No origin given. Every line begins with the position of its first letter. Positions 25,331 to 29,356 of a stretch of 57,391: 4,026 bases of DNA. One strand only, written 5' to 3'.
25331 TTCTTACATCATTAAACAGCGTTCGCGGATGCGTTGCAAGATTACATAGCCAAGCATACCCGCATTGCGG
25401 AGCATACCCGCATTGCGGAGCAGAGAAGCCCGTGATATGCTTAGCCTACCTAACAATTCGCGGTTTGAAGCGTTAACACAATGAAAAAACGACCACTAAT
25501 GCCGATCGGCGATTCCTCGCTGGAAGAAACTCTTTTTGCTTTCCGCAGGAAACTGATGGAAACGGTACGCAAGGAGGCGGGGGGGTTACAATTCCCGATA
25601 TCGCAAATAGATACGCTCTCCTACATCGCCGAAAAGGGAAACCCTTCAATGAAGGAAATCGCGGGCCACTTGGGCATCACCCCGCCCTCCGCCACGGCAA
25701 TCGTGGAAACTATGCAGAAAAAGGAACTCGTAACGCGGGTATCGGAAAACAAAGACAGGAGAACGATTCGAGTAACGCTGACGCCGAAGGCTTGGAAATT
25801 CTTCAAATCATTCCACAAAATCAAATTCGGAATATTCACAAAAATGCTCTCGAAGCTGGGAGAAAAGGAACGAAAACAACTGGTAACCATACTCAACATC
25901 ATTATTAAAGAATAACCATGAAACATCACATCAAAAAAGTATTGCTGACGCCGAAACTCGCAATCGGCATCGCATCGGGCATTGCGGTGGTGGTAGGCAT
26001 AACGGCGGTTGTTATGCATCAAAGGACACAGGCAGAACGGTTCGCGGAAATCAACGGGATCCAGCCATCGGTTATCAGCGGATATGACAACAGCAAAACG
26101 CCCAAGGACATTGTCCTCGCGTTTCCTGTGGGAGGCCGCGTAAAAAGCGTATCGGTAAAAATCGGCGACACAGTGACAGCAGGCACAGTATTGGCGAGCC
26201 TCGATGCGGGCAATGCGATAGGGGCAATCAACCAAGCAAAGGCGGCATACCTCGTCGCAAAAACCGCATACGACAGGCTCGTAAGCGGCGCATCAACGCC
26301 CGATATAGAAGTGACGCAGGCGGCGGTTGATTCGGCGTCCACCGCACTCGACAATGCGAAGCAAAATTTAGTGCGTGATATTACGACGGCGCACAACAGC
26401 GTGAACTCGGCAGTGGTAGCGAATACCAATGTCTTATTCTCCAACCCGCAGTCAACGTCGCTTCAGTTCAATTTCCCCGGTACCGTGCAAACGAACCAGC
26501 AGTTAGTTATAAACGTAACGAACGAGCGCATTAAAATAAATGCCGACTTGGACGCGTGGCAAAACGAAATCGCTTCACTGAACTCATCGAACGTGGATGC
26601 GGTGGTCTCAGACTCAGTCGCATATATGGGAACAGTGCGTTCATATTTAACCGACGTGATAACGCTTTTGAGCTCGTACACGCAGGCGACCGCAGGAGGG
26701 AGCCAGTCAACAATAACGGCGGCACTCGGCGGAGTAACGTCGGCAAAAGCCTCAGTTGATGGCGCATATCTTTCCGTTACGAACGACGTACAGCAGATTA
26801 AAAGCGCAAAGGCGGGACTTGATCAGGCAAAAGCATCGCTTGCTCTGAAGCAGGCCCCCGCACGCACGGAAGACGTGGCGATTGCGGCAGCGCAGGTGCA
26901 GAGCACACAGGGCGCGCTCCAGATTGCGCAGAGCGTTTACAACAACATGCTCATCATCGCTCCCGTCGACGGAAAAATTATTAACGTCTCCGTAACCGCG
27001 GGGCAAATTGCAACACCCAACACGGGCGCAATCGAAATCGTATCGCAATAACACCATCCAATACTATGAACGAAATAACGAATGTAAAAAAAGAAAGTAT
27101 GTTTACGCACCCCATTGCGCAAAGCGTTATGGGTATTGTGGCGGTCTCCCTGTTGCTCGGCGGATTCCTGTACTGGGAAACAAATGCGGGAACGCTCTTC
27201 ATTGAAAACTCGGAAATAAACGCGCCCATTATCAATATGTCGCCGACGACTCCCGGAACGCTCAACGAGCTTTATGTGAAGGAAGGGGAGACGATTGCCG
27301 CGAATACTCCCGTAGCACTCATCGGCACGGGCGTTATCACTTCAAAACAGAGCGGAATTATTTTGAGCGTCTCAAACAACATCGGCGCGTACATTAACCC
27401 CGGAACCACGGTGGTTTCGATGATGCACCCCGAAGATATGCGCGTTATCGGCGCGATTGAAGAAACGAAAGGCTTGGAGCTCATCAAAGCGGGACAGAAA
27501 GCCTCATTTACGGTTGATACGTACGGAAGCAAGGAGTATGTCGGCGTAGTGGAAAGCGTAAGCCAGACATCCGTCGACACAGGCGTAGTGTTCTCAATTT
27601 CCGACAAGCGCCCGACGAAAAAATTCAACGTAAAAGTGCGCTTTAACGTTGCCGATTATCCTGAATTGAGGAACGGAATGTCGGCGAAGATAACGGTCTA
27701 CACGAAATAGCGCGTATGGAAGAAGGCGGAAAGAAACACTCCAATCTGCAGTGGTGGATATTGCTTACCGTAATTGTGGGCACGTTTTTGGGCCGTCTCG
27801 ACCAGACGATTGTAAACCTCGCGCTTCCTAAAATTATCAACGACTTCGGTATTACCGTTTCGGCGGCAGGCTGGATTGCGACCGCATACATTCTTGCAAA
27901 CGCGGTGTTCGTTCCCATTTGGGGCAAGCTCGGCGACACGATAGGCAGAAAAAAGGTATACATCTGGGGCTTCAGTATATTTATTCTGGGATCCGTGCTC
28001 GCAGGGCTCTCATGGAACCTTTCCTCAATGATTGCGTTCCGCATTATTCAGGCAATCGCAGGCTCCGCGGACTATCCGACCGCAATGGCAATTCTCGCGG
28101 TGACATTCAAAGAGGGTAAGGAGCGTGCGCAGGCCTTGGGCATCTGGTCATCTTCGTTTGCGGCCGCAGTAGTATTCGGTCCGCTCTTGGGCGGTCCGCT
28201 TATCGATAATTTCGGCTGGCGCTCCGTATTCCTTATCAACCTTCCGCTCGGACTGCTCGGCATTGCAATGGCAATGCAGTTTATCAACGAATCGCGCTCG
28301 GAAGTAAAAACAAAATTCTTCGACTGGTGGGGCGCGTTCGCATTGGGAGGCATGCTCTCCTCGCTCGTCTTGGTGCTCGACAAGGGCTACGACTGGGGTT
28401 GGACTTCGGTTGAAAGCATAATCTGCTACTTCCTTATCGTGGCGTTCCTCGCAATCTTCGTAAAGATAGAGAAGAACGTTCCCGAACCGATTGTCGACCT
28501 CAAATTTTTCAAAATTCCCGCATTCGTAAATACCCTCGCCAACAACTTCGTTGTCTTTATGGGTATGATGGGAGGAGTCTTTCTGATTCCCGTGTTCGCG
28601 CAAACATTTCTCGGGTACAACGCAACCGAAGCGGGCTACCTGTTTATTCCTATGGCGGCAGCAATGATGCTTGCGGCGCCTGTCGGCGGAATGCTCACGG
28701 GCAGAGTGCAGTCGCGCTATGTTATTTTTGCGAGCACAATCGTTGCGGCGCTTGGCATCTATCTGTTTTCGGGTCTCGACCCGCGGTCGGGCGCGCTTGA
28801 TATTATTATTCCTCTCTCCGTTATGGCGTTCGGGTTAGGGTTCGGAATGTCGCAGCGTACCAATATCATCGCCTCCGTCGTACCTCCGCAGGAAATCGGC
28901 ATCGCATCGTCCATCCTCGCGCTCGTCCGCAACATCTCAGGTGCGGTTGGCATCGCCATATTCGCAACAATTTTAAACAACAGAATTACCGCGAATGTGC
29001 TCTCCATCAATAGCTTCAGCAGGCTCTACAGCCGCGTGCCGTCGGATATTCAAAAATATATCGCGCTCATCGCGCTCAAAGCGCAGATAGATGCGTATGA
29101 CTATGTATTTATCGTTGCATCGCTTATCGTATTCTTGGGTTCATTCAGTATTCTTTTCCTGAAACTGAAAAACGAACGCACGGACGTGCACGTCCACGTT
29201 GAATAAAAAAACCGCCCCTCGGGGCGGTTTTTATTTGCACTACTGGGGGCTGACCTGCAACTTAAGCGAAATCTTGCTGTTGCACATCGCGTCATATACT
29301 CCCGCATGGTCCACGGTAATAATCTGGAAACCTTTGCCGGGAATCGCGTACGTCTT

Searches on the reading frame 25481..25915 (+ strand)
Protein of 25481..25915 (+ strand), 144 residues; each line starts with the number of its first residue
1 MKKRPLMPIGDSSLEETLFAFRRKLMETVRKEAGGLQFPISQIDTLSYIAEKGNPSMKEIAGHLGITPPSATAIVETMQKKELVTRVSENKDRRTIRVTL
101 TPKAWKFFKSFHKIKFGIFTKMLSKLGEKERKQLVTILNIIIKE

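Call 35: search_protein_families(library=pfam, proteins=[window:25481-25915:+])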
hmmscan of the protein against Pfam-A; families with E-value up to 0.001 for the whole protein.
window:25481-25915:+ (144 aa): 7 families
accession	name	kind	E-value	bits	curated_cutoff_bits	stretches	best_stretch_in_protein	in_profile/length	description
PF01047.28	MarR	-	1.3e-11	44.6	24.6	1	40-95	3-58/59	MarR family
PF12802.13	MarR_2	-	1.7e-11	44.6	27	1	38-94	3-60/61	MarR family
PF13412.12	HTH_24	-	5e-06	26.4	21.9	1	42-85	5-48/48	Winged helix-turn-helix DNA-binding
PF13463.12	HTH_27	-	0.00014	22.5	22.2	1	71-104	35-68/68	Winged helix DNA-binding domain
PF01325.25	Fe_dep_repress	-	0.00017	22.1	26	0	51-85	19-53/60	Iron dependent repressor, N-terminal DNA binding domain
PF22381.2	Staph_reg_Sar_Rot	-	0.00034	21.1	27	1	39-106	13-80/85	Transcriptional regulator SarA/Rot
PF09339.16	HTH_IclR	-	0.00074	19.7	22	0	46-86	9-50/52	IclR helix-turn-helix domain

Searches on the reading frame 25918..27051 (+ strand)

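Call 35: search_protein_families(library=pfam, proteins=[window:25918-27051:+])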
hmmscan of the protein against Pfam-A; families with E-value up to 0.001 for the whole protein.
window:25918-27051:+ (377 aa): 3 families
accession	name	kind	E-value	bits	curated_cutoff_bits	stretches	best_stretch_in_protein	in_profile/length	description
PF13533.13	Biotin_lipoyl_2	-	9.9e-10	38.5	29.8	1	67-96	3-32/32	Biotin-lipoyl like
PF16576.10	HlyD_D23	-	4.9e-06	26.4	30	0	69-136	24-78/214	Barrel-sandwich domain of CusB or HlyD membrane-fusion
PF00364.28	Biotin_lipoyl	-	0.00031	21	22.1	0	69-95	47-73/73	Biotin-requiring enzyme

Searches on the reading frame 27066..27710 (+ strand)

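Call 36: search_protein_families(library=pfam, proteins=[window:27066-27710:+])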
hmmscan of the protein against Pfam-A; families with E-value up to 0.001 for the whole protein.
window:27066-27710:+ (214 aa): 2 families
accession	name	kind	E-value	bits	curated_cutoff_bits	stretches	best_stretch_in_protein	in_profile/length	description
PF13437.12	HlyD_3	-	2e-10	41.8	22.2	1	90-176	1-87/106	HlyD family secretion protein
PF16576.10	HlyD_D23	-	1.3e-08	34.9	30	1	91-167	111-186/214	Barrel-sandwich domain of CusB or HlyD membrane-fusion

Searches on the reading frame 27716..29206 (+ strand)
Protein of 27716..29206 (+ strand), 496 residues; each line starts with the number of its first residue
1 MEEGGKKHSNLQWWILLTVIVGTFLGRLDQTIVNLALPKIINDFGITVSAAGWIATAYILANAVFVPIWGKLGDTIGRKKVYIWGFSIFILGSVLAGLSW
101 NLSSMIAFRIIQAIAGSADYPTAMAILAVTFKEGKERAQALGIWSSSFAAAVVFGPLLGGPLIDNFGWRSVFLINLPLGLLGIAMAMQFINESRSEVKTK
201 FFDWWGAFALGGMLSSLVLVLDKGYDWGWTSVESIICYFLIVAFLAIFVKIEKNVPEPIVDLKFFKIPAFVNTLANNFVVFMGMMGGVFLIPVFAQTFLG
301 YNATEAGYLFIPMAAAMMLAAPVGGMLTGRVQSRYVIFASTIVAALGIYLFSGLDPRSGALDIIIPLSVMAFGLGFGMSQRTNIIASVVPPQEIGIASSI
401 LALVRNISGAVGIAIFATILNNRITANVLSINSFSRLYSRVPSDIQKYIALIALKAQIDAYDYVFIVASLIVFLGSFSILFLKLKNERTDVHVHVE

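Call 36: search_protein_families(library=pfam, proteins=[window:27716-29206:+])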
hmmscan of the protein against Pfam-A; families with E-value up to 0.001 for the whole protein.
window:27716-29206:+ (496 aa): 3 families
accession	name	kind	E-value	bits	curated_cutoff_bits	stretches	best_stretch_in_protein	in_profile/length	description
PF07690.21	MFS_1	-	1.1e-57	195.9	33.4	1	20-412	2-346/347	Major Facilitator Superfamily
PF13347.12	MFS_2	-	1.8e-05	24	27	1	12-170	225-388/427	MFS/sugar transport protein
PF00083.30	Sugar_tr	-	0.00047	19.6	22.3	1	49-115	46-115/452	Sugar (and other) transporter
